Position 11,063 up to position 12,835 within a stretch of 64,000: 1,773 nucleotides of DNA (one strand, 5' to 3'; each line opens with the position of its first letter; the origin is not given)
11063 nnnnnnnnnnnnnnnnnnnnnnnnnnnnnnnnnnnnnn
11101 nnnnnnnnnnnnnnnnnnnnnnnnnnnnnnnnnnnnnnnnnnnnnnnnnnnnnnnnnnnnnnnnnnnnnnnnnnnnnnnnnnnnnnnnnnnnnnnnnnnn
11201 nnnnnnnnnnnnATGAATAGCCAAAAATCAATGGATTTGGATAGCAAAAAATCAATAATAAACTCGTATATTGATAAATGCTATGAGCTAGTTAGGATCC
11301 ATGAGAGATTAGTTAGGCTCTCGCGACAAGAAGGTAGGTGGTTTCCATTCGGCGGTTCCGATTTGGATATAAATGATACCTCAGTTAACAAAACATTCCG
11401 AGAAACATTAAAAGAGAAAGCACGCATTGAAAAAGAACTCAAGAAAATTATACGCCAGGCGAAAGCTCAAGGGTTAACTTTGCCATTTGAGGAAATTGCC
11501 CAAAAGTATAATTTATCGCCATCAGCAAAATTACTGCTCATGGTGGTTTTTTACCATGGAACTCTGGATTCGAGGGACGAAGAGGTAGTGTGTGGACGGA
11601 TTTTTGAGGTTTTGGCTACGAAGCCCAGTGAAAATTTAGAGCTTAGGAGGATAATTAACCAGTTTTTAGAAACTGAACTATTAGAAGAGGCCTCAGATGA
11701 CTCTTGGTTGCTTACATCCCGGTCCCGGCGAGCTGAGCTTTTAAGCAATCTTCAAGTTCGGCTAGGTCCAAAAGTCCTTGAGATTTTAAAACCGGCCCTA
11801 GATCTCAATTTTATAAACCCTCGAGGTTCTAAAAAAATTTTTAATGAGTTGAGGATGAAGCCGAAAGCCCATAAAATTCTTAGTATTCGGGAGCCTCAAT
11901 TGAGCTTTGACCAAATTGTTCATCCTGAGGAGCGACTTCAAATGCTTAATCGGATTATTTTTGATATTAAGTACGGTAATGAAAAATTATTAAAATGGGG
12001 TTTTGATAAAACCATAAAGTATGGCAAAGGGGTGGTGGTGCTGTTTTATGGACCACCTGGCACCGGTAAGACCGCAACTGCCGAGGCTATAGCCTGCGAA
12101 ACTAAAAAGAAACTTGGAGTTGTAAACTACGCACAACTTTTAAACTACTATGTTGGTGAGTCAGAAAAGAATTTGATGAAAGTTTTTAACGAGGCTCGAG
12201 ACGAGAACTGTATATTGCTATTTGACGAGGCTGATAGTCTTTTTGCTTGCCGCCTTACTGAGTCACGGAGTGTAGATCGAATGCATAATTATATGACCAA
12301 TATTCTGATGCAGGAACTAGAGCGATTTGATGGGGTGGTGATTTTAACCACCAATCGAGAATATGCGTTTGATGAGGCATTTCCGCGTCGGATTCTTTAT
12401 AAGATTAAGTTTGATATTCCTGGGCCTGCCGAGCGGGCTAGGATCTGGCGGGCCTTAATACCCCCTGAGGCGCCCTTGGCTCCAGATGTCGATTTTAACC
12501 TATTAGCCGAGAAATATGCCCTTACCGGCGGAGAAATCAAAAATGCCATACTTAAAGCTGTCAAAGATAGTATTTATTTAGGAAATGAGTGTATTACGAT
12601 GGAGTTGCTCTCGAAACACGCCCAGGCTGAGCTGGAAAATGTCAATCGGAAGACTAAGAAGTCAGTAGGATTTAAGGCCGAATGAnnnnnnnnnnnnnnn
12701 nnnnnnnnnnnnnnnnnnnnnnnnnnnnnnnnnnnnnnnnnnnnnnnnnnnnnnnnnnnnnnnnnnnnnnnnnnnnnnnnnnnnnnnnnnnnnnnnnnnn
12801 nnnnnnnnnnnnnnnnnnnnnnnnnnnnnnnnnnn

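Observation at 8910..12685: Tandem paralogous AAA+ ATPases with swapped N-terminal domains and gene-conversion tracts: a candidate novel two-ATPase module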

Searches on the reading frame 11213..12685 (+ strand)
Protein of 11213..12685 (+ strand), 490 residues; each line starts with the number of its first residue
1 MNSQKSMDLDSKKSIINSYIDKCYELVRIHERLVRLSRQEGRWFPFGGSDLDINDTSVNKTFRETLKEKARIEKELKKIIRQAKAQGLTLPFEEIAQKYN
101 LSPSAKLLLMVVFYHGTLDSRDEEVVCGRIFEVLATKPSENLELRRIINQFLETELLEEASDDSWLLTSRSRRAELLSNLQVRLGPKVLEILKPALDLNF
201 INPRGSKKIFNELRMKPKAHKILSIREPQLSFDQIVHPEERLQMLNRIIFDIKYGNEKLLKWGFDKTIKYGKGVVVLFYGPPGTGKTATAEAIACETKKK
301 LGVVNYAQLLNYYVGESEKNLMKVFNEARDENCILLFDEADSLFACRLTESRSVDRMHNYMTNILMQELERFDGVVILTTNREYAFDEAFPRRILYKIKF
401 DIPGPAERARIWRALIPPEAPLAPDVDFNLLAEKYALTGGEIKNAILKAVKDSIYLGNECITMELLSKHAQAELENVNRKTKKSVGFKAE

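Call 6: search_protein_families(library=pfam, proteins=[window:11213-12685:+], max_evalue=0.01)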
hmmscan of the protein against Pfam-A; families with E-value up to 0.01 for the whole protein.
window:11213-12685:+ (490 aa): 5 families
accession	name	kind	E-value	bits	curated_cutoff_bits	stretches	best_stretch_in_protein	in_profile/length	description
PF00004.35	AAA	-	1.8e-26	93.6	21.2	1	276-400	1-129/131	ATPase family associated with various cellular activities (AAA)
PF20720.3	nSTAND3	-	2.1e-05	24.7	27.2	1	275-391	19-120/155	Novel STAND NTPase 3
PF05707.18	Zot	-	0.0014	18.5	20.3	0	310-381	58-126/197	Zonular occludens toxin (Zot)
PF05496.18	RuvB_N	-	0.0039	17.4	27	1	276-304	36-64/159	Holliday junction DNA helicase RuvB P-loop domain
PF13173.12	AAA_14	-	0.007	16.8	27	0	275-354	4-85/129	AAA domain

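Call 7: find_homologous_proteins(query=window:11213-12682:+, max_evalue=0.00001)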
Query window:11213-12682:+ (490 aa): 2292 proteins with E <= 0.00001 among 8000 candidates; the best 120 are listed.
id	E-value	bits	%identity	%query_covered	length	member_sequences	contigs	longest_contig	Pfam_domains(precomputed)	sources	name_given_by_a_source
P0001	0.0e+0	1091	100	100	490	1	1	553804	PF00004.36,PF20720.4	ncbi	ncbi:MAG: ATP-binding protein [candidate division WOR-3 bacterium]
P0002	6.8e-167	574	57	97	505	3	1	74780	PF00004.36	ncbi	-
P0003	4.0e-117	410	43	98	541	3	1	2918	PF00004.36,PF20720.4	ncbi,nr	ncbi:MAG: ATP-binding protein [candidate division WOR-3 bacterium]|nr:ATP-binding protein [candidate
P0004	5.3e-113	396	47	88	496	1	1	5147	PF00004.36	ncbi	-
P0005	1.4e-112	395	43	97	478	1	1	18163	PF00004.36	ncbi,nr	ncbi:MAG: ATP-binding protein [candidate division WOR-3 bacterium]|nr:ATP-binding protein [candidate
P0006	1.6e-111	391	44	96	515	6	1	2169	PF00004.36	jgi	jgi:AAA+ superfamily predicted ATPase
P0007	1.4e-110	388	34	83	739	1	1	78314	PF13173.13,PF06068.20,PF05707.19,PF00004.36,PF13401.13,PF03193.23,PF05496.19,PF17862.8,PF07728.21,PF13191.13,PF22977.3,PF07724.21,PF00005.34,PF12775.14,PF05729.19,PF02367.24,PF00910.29,PF13481.13,PF20720.4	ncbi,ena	-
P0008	2.6e-110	387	41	97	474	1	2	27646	PF00004.36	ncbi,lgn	ncbi:MAG: ATP-binding protein [candidate division WOR-3 bacterium]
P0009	4.4e-108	380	42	53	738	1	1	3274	PF13173.13,PF06068.20,PF13671.13,PF00004.36,PF13401.13,PF13238.13,PF05496.19,PF17862.8,PF07728.21,PF13191.13,PF22977.3,PF01695.24,PF13521.13,PF00910.29,PF01078.28,PF20720.4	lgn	-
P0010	1.4e-107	378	47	86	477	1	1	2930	PF00004.36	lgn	-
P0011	1.6e-106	375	45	85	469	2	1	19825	PF00004.36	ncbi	-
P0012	3.7e-106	374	43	96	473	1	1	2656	PF00004.36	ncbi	-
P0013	2.6e-105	371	46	85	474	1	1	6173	PF00004.36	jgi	-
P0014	2.9e-105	371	46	85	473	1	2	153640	PF00004.36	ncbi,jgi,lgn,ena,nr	ncbi:MAG: ATP-binding protein [Candidatus Latescibacteria bacterium]|nr:ATP-binding protein [Candida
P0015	5.3e-105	370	46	86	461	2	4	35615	PF00004.36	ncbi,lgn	ncbi:MAG: ATP-binding protein [candidate division WOR-3 bacterium]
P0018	1.8e-103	365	47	51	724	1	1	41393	PF13173.13,PF22977.3,PF06068.20,PF05707.19,PF00004.36,PF13401.13,PF05496.19,PF07728.21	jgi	jgi:SpoVK/Ycf46/Vps4 family AAA+-type ATPase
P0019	2.1e-103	365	46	85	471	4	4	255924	PF00004.36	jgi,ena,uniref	uniref:ATP-binding protein n=1 Tax=candidate division WOR-3 bacterium TaxID=2052148 RepID=A0A7C3YTH4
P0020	2.4e-103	364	43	96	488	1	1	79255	PF00004.36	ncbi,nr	ncbi:MAG: ATP-binding protein [candidate division WOR-3 bacterium]|nr:ATP-binding protein [candidate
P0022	3.7e-103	364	36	72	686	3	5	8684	PF13173.13,PF06068.20,PF13671.13,PF00004.36,PF13401.13,PF13238.13,PF05496.19,PF07728.21,PF13191.13,PF06414.19,PF22977.3,PF01695.24,PF07724.21,PF00005.34,PF05729.19,PF13521.13,PF00910.29,PF01078.28,PF13481.13,PF20720.4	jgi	-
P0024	2.3e-102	361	44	50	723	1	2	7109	PF05707.19,PF13671.13,PF00004.36,PF13401.13,PF13238.13,PF05496.19,PF07728.21,PF13191.13,PF22977.3,PF13521.13,PF01078.28,PF20720.4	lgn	-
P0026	1.2e-101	359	42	47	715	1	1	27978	PF13173.13,PF22977.3,PF06068.20,PF00006.32,PF00910.29,PF00004.36,PF13401.13,PF05496.19,PF07728.21,PF20720.4,PF13191.13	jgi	jgi:SpoVK/Ycf46/Vps4 family AAA+-type ATPase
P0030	4.5e-101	357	45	51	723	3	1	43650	PF22977.3,PF05707.19,PF00004.36,PF13401.13,PF05496.19,PF20720.4,PF13191.13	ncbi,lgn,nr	ncbi:MAG: ATP-binding protein [Deltaproteobacteria bacterium]|nr:ATP-binding protein [Deltaproteobac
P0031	6.4e-101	356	42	51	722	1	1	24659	PF22977.3,PF05707.19,PF00004.36,PF13401.13,PF05496.19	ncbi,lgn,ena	-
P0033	1.9e-100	355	47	44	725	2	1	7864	PF22977.3,PF05707.19,PF00004.36,PF13401.13,PF05496.19,PF20720.4,PF13191.13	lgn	-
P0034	3.4e-100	354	44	51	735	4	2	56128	PF13173.13,PF22977.3,PF05707.19,PF00004.36,PF13401.13,PF05496.19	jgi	jgi:SpoVK/Ycf46/Vps4 family AAA+-type ATPase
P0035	6.7e-100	353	43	51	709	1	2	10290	PF13671.13,PF00004.36,PF13401.13,PF13238.13,PF05496.19,PF07728.21,PF13191.13,PF22977.3,PF13521.13,PF13207.13,PF00910.29,PF20720.4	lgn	-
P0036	1.0e-99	352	40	54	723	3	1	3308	PF22977.3,PF05707.19,PF00004.36,PF13401.13,PF05496.19,PF07728.21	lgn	-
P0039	2.8e-99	351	43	51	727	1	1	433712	PF13173.13,PF22977.3,PF05707.19,PF13671.13,PF00004.36,PF13401.13,PF13238.13,PF05496.19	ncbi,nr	ncbi:MAG: AAA family ATPase [Deltaproteobacteria bacterium]|nr:AAA family ATPase [Deltaproteobacteri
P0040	3.1e-99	351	42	51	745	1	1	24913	PF13173.13,PF22977.3,PF05707.19,PF00004.36,PF13401.13,PF05496.19,PF07728.21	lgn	-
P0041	4.3e-99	350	47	44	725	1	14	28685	PF22977.3,PF05707.19,PF00004.36,PF13401.13,PF05496.19,PF20720.4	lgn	-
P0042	4.9e-99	350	46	45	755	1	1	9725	PF22977.3,PF05707.19,PF00004.36,PF13401.13,PF05496.19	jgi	-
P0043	6.2e-99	350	44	44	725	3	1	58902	PF22977.3,PF00004.36,PF13401.13,PF05496.19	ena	-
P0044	7.4e-99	350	47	47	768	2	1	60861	PF06068.20,PF05707.19,PF13671.13,PF00004.36,PF13401.13,PF05496.19,PF14532.13,PF07728.21,PF13191.13,PF22977.3,PF13521.13,PF00910.29,PF09848.16,PF20720.4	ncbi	ncbi:MAG: hypothetical protein AMXMBFR64_40230 [Myxococcales bacterium]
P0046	9.0e-99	349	52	44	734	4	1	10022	PF13173.13,PF05707.19,PF00004.36,PF13401.13,PF05496.19,PF14532.13,PF07728.21,PF13191.13,PF22977.3,PF13521.13,PF00910.29,PF01078.28,PF20720.4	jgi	jgi:SpoVK/Ycf46/Vps4 family AAA+-type ATPase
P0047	1.4e-98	349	45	51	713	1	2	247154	PF13173.13,PF05707.19,PF13671.13,PF00004.36,PF13401.13,PF13238.13,PF05496.19,PF07728.21,PF13191.13,PF22977.3,PF13521.13,PF00910.29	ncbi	-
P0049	1.2e-97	346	46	50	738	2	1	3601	PF13173.13,PF06068.20,PF13604.13,PF05707.19,PF13671.13,PF00004.36,PF13401.13,PF05496.19,PF07728.21,PF13191.13,PF22977.3,PF13521.13,PF01078.28,PF20720.4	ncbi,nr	ncbi:MAG: AAA family ATPase [Deltaproteobacteria bacterium]|nr:AAA family ATPase [Deltaproteobacteri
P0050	1.4e-97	345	45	53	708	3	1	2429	PF05707.19,PF13671.13,PF00004.36,PF13401.13,PF05496.19,PF14532.13,PF07728.21,PF13191.13,PF22977.3,PF13521.13,PF00910.29,PF20720.4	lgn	-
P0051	1.6e-97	345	46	49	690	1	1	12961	PF22977.3,PF05707.19,PF00004.36,PF13401.13,PF05496.19,PF07728.21,PF13191.13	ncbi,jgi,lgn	ncbi:MAG: SpoVK/Ycf46/Vps4 family AAA+-type ATPase [Myxococcota bacterium]|jgi:SpoVK/Ycf46/Vps4 fami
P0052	2.9e-97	344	41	53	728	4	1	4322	PF22977.3,PF00004.36,PF13401.13,PF05496.19,PF07728.21,PF20720.4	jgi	jgi:SpoVK/Ycf46/Vps4 family AAA+-type ATPase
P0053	3.0e-97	344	46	50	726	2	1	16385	PF22977.3,PF05707.19,PF13671.13,PF00004.36,PF13401.13,PF05496.19,PF07728.21,PF20720.4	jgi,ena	-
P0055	1.2e-96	342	47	49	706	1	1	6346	PF22977.3,PF05707.19,PF13521.13,PF13671.13,PF00004.36,PF13401.13,PF05496.19,PF07728.21,PF13191.13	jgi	-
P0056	2.2e-96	341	47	49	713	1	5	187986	PF22977.3,PF05707.19,PF13671.13,PF00004.36,PF13401.13,PF05496.19,PF07728.21,PF13191.13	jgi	jgi:SpoVK/Ycf46/Vps4 family AAA+-type ATPase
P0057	2.4e-96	341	46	50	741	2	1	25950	PF22977.3,PF05707.19,PF00004.36,PF13401.13,PF05496.19,PF14532.13,PF07728.21,PF01078.28,PF20720.4,PF13191.13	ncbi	-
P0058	3.1e-96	341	42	53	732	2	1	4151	PF22977.3,PF00004.36,PF13401.13,PF05496.19,PF07728.21,PF20720.4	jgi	jgi:SpoVK/Ycf46/Vps4 family AAA+-type ATPase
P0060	6.2e-96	340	37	54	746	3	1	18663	PF13173.13,PF05707.19,PF00004.36,PF13401.13,PF05496.19,PF07728.21,PF13191.13,PF22977.3,PF01695.24,PF00910.29,PF01078.28,PF13481.13,PF20720.4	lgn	-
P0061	7.0e-96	340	43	51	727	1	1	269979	PF22977.3,PF05707.19,PF00004.36,PF13401.13,PF05496.19,PF20720.4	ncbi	ncbi:MAG: ATP-binding protein [Myxococcota bacterium]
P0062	1.0e-95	339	43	52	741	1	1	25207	PF22977.3,PF05707.19,PF13521.13,PF00004.36,PF13401.13,PF05496.19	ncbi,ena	-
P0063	1.3e-95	339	47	44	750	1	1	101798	PF13173.13,PF01057.24,PF06068.20,PF13604.13,PF05707.19,PF13671.13,PF00004.36,PF13401.13,PF05496.19,PF14532.13,PF07728.21,PF13191.13,PF22977.3,PF07726.18,PF12775.14,PF13521.13,PF00910.29,PF01078.28,PF20720.4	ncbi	ncbi:MAG: ATP-binding protein [Myxococcota bacterium]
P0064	1.5e-95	339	45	50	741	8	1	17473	PF22977.3,PF06068.20,PF05707.19,PF00910.29,PF00004.36,PF13401.13,PF05496.19,PF14532.13,PF07728.21,PF20720.4,PF13191.13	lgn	-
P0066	1.6e-95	339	43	52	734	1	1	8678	PF22977.3,PF05707.19,PF00004.36,PF13401.13,PF05496.19,PF07728.21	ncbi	-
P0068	1.6e-95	338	43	47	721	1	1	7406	PF22977.3,PF05707.19,PF00004.36,PF13401.13,PF05496.19,PF07728.21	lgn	-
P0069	2.8e-95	338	37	57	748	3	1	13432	PF13173.13,PF06068.20,PF05707.19,PF13671.13,PF00004.36,PF13401.13,PF05496.19,PF07728.21,PF13191.13,PF22977.3,PF00910.29,PF20720.4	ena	-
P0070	6.5e-95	337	43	51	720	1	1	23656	PF22977.3,PF05707.19,PF00004.36,PF13401.13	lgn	-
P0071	7.9e-95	336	43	54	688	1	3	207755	PF22977.3,PF00005.34,PF00004.36,PF13401.13,PF05496.19,PF07728.21,PF13191.13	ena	-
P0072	1.1e-94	336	41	56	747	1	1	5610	PF13173.13,PF01057.24,PF06068.20,PF13604.13,PF05707.19,PF00004.36,PF13401.13,PF05496.19,PF07728.21,PF13191.13,PF22977.3,PF01078.28,PF20720.4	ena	-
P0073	1.3e-94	336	45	51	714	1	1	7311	PF22977.3,PF05707.19,PF13671.13,PF00910.29,PF00004.36,PF13401.13,PF05496.19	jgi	jgi:SpoVK/Ycf46/Vps4 family AAA+-type ATPase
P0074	1.4e-94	335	41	47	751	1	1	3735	PF13173.13,PF22977.3,PF05707.19,PF13671.13,PF00004.36,PF13401.13,PF05496.19,PF07728.21,PF13191.13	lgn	-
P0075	1.6e-94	335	45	49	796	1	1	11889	PF13173.13,PF06068.20,PF05707.19,PF13671.13,PF00004.36,PF13401.13,PF13238.13,PF05496.19,PF07728.21,PF13191.13,PF22977.3,PF13521.13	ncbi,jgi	jgi:SpoVK/Ycf46/Vps4 family AAA+-type ATPase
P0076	1.7e-94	335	41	54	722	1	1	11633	PF22977.3,PF05707.19,PF00004.36,PF13401.13,PF05496.19,PF07728.21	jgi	-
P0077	3.8e-94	334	43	52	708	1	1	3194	PF22977.3,PF05707.19,PF00005.34,PF13521.13,PF00004.36,PF13401.13,PF05496.19,PF07728.21,PF13191.13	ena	-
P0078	4.1e-94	334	43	52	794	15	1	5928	PF22977.3,PF06068.20,PF05707.19,PF13521.13,PF00004.36,PF13401.13,PF05496.19,PF07728.21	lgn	-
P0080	5.2e-94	334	39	54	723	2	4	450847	PF22977.3,PF05707.19,PF00004.36,PF13401.13,PF05496.19,PF07728.21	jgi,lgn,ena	-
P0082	6.2e-94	333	43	51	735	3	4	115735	PF22977.3,PF05707.19,PF13671.13,PF00910.29,PF00004.36,PF13401.13,PF05496.19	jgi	jgi:SpoVK/Ycf46/Vps4 family AAA+-type ATPase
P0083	7.3e-94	333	47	47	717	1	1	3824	PF22977.3,PF06068.20,PF05707.19,PF13671.13,PF00004.36,PF05496.19,PF17862.8,PF07728.21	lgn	-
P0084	8.0e-94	333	45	50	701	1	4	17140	PF13173.13,PF22977.3,PF05707.19,PF00910.29,PF00004.36,PF13401.13,PF05496.19,PF07728.21,PF13191.13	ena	-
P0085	1.3e-93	332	43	51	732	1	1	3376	PF13173.13,PF06068.20,PF05707.19,PF13671.13,PF00004.36,PF13401.13,PF13238.13,PF05496.19,PF07728.21,PF13191.13,PF22977.3,PF13521.13,PF00910.29,PF20720.4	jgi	-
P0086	1.4e-93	332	44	49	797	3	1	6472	PF22977.3,PF06068.20,PF05707.19,PF13521.13,PF13671.13,PF00004.36,PF13401.13,PF13238.13,PF05496.19,PF07728.21,PF13191.13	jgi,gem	-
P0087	1.9e-93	332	40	53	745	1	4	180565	PF13173.13,PF13086.13,PF06068.20,PF05707.19,PF13671.13,PF00004.36,PF13401.13,PF05496.19,PF07728.21,PF13191.13,PF22977.3,PF12775.14,PF05729.19,PF00910.29,PF01078.28,PF20720.4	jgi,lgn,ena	-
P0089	2.2e-93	331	42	51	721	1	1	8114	PF22977.3,PF05707.19,PF00004.36,PF13401.13,PF07728.21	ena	-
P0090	3.9e-93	331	41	58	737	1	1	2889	PF06068.20,PF13604.13,PF05707.19,PF13671.13,PF00004.36,PF13401.13,PF13238.13,PF05496.19,PF14532.13,PF07728.21,PF13191.13,PF22977.3,PF13521.13,PF00910.29,PF01078.28,PF20720.4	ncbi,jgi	jgi:SpoVK/Ycf46/Vps4 family AAA+-type ATPase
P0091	5.5e-93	330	44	50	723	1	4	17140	PF22977.3,PF05707.19,PF00004.36,PF13401.13,PF05496.19,PF07728.21,PF13191.13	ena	-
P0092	6.0e-93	330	40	58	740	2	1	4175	PF22977.3,PF06068.20,PF05707.19,PF00910.29,PF00004.36,PF13401.13,PF05496.19,PF14532.13,PF07728.21,PF20720.4,PF13191.13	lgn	-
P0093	6.4e-93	330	41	59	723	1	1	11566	PF13173.13,PF05707.19,PF13671.13,PF00004.36,PF13401.13,PF05496.19,PF14532.13,PF07728.21,PF13191.13,PF22977.3,PF00910.29,PF01078.28,PF20720.4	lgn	-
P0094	6.6e-93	330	50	38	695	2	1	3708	PF22977.3,PF05707.19,PF00004.36,PF13401.13,PF05496.19,PF01078.28,PF13191.13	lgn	-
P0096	7.3e-93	330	45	48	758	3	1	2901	PF22977.3,PF05707.19,PF13521.13,PF00004.36,PF13401.13,PF05496.19,PF07728.21,PF13191.13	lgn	-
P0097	1.2e-92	329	45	48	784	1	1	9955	PF22977.3,PF06068.20,PF05707.19,PF13521.13,PF00004.36,PF13401.13,PF05496.19,PF07728.21,PF13191.13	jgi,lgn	jgi:SpoVK/Ycf46/Vps4 family AAA+-type ATPase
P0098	1.2e-92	329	44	48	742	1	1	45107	PF22977.3,PF05707.19,PF13521.13,PF00004.36,PF13401.13,PF05496.19,PF07728.21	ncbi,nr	ncbi:MAG: hypothetical protein CSA66_04680 [Proteobacteria bacterium]|nr:MAG: hypothetical protein C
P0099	1.2e-92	329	43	51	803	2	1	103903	PF22977.3,PF05707.19,PF13521.13,PF00004.36,PF13401.13,PF13238.13,PF05496.19,PF07728.21,PF13191.13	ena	-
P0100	1.2e-92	329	42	51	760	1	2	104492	PF13173.13,PF22977.3,PF05707.19,PF13671.13,PF00004.36,PF13401.13,PF05496.19,PF14532.13,PF07728.21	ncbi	-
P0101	1.3e-92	329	45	45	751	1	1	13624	PF22977.3,PF05707.19,PF13521.13,PF00004.36,PF13401.13,PF05496.19,PF07728.21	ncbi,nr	ncbi:MAG: ATP-binding protein [Deltaproteobacteria bacterium]|nr:MAG: ATP-binding protein [Deltaprot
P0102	2.0e-92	328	44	51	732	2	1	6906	PF22977.3,PF13671.13,PF00004.36,PF13401.13,PF13238.13,PF05496.19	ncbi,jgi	jgi:SpoVK/Ycf46/Vps4 family AAA+-type ATPase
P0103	2.3e-92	328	45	51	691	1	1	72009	PF13173.13,PF05707.19,PF13671.13,PF00004.36,PF13401.13,PF13238.13,PF05496.19,PF07728.21,PF13191.13,PF22977.3,PF13521.13,PF00910.29,PF20720.4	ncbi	ncbi:MAG: hypothetical protein AMXMBFR64_36200 [Myxococcales bacterium]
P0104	2.4e-92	328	47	44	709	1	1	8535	PF13173.13,PF06068.20,PF05707.19,PF13671.13,PF00004.36,PF13401.13,PF13238.13,PF05496.19,PF07728.21,PF13191.13,PF22977.3,PF00910.29,PF20720.4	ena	-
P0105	3.2e-92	328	40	47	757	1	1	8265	PF13173.13,PF06068.20,PF05707.19,PF00006.32,PF13671.13,PF00004.36,PF13401.13,PF05496.19,PF07728.21,PF13191.13,PF22977.3,PF12775.14,PF00910.29,PF01078.28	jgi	-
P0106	3.5e-92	328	43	50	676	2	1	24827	PF22977.3,PF05707.19,PF00004.36,PF13401.13,PF05496.19,PF07728.21,PF20720.4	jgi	jgi:SpoVK/Ycf46/Vps4 family AAA+-type ATPase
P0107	3.8e-92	327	45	49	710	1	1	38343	PF22977.3,PF06068.20,PF05707.19,PF13521.13,PF13671.13,PF00910.29,PF00004.36,PF13401.13,PF05496.19,PF07728.21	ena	-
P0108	4.1e-92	327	45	45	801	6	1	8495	PF13173.13,PF06068.20,PF05707.19,PF13671.13,PF00004.36,PF13401.13,PF13238.13,PF05496.19,PF07728.21,PF13191.13,PF22977.3,PF13521.13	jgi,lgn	jgi:SpoVK/Ycf46/Vps4 family AAA+-type ATPase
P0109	5.7e-92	327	46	48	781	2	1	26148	PF22977.3,PF05707.19,PF13521.13,PF00004.36,PF13401.13,PF05496.19,PF07728.21,PF20720.4,PF13191.13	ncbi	-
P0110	6.2e-92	327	44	50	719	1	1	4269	PF13173.13,PF06068.20,PF05707.19,PF13671.13,PF00004.36,PF13401.13,PF13238.13,PF05496.19,PF07728.21,PF22977.3,PF13521.13,PF00910.29,PF20720.4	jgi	-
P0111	7.4e-92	326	45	45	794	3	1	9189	PF13173.13,PF22977.3,PF05707.19,PF13521.13,PF13671.13,PF00004.36,PF13401.13,PF13238.13,PF05496.19,PF07728.21,PF13191.13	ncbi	-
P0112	9.2e-92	326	40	59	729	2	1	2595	PF13173.13,PF01057.24,PF06068.20,PF13604.13,PF05707.19,PF13671.13,PF00004.36,PF13401.13,PF05496.19,PF14532.13,PF07728.21,PF13191.13,PF22977.3,PF07726.18,PF13521.13,PF00910.29,PF01078.28,PF20720.4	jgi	-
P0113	1.0e-91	326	45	47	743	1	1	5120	PF22977.3,PF06068.20,PF05707.19,PF13521.13,PF00004.36,PF13401.13,PF05496.19,PF07728.21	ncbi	-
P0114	1.5e-91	325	42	51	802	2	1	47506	PF22977.3,PF06068.20,PF05707.19,PF13521.13,PF00004.36,PF13401.13,PF05496.19,PF07728.21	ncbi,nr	ncbi:MAG: AAA family ATPase [Deltaproteobacteria bacterium]|nr:AAA family ATPase [Deltaproteobacteri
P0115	2.0e-91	325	33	84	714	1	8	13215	PF22977.3,PF05707.19,PF00004.36,PF13401.13,PF05496.19,PF07728.21,PF20720.4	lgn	-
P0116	2.2e-91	325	45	47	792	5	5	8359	PF13173.13,PF22977.3,PF05707.19,PF13521.13,PF00004.36,PF13401.13,PF05496.19,PF07728.21,PF13191.13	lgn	-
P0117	4.0e-91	324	45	47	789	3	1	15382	PF22977.3,PF05707.19,PF13521.13,PF00004.36,PF13401.13,PF05496.19,PF07728.21,PF13191.13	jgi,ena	-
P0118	4.4e-91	324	41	51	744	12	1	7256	PF22977.3,PF06068.20,PF24883.3,PF05707.19,PF05729.19,PF00004.36,PF13401.13,PF05496.19,PF07728.21,PF20720.4,PF13191.13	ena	-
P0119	9.7e-91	323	44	52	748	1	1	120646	PF22977.3,PF05707.19,PF00004.36,PF13401.13,PF13191.13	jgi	jgi:SpoVK/Ycf46/Vps4 family AAA+-type ATPase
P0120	1.1e-90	323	48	45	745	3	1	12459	PF13173.13,PF05707.19,PF13671.13,PF00004.36,PF13401.13,PF13238.13,PF05496.19,PF07728.21,PF13191.13,PF22977.3,PF13521.13,PF00910.29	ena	-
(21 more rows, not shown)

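Call 8: search_protein_families(library=ncbifam, proteins=[window:11213-12685:+], max_evalue=0.01)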
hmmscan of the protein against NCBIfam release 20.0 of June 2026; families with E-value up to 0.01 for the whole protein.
window:11213-12685:+ (490 aa): 23 families
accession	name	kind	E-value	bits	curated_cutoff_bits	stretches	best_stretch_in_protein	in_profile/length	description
NF042959.1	IteA_antiphage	equivalog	1e-29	103.9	510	1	271-485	123-336/367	anti-phage ATPase IteA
TIGR01243.1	CDC48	subfamily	5.8e-24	84.4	802.65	1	215-459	435-678/733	CDC48 family AAA ATPase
TIGR01242.2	TIGR01242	subfamily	4.7e-21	75.2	500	1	267-468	144-350/362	proteasome-activating nucleotidase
NF003069.1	PRK03992.1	subfamily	1.3e-20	73.9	500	1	269-468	163-367/379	proteasome-activating nucleotidase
NF041006.2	cell_div_CdvC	equivalog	1.9e-20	73.2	650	1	218-445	88-314/370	cell division protein CdvC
TIGR01241.2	FtsH_fam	equivalog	1.5e-15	57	600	1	271-467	195-396/598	ATP-dependent zinc metalloprotease FtsH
TIGR03689.1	pup_AAA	equivalog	1.6e-15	56.8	504.75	1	270-456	215-412/512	proteasome ATPase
NF047748.1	PrtsmActNtasePan1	equivalog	4.5e-15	55.6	750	1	275-466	184-382/405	proteasome-activating nucleotidase Pan1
NF047747.1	PrtsmActNtasePan2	equivalog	4.9e-15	55.7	700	1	275-446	187-365/397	proteasome-activating nucleotidase Pan2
NF008004.0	PRK10733.1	equivalog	5e-12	44.6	1008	1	271-446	185-365/644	ATP-dependent zinc metalloprotease FtsH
TIGR03922.1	T7SS_EccA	equivalog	7.8e-08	31.3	466.65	1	276-378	315-421/557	type VII secretion AAA-ATPase EccA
NF003229.0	PRK04195.1-5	equivalog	2.3e-06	26.6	280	1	232-345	16-117/413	replication factor C large subunit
TIGR00635.1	ruvB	equivalog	0.00011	21.4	299.05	1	276-309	33-66/305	Holliday junction branch migration DNA helicase RuvB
TIGR00763.1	lon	equivalog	0.00018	20.1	608.05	1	267-343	347-432/795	endopeptidase La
NF009881.0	PRK13341.1-2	equivalog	0.00023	19.2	651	1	269-305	48-84/736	AAA family ATPase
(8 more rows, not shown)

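Call 9: search_protein_families(library=padloc, proteins=[window:11213-12685:+], max_evalue=0.01)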
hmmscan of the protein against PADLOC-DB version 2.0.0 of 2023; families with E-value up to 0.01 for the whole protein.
window:11213-12685:+ (490 aa): 9 families
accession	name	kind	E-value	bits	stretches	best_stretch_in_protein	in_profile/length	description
PDLC02196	IetA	-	7.6e-31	105.9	1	222-480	78-328/374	-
PDLC02195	IetA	-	3.7e-23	80.5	1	275-484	139-348/395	-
PDLC04232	IetA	-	1.1e-22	78.9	1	216-411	66-254/330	-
PDLC04231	IetA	-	9.8e-18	62.9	1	275-414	119-258/262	-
PDLC00914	TRIP13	-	2.2e-13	48.3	1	275-413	73-228/302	TRIP13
PDLC00915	TRIP13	-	2.2e-08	31.9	1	275-413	65-221/302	TRIP13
PDLC03838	DolB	-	5.4e-07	27.2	1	269-341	161-239/375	-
PDLC04140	mad8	-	1.6e-05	22.6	1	264-296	18-50/314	mads_8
PDLC04889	PDC-S06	-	0.0038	13.8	1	272-339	20-84/693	-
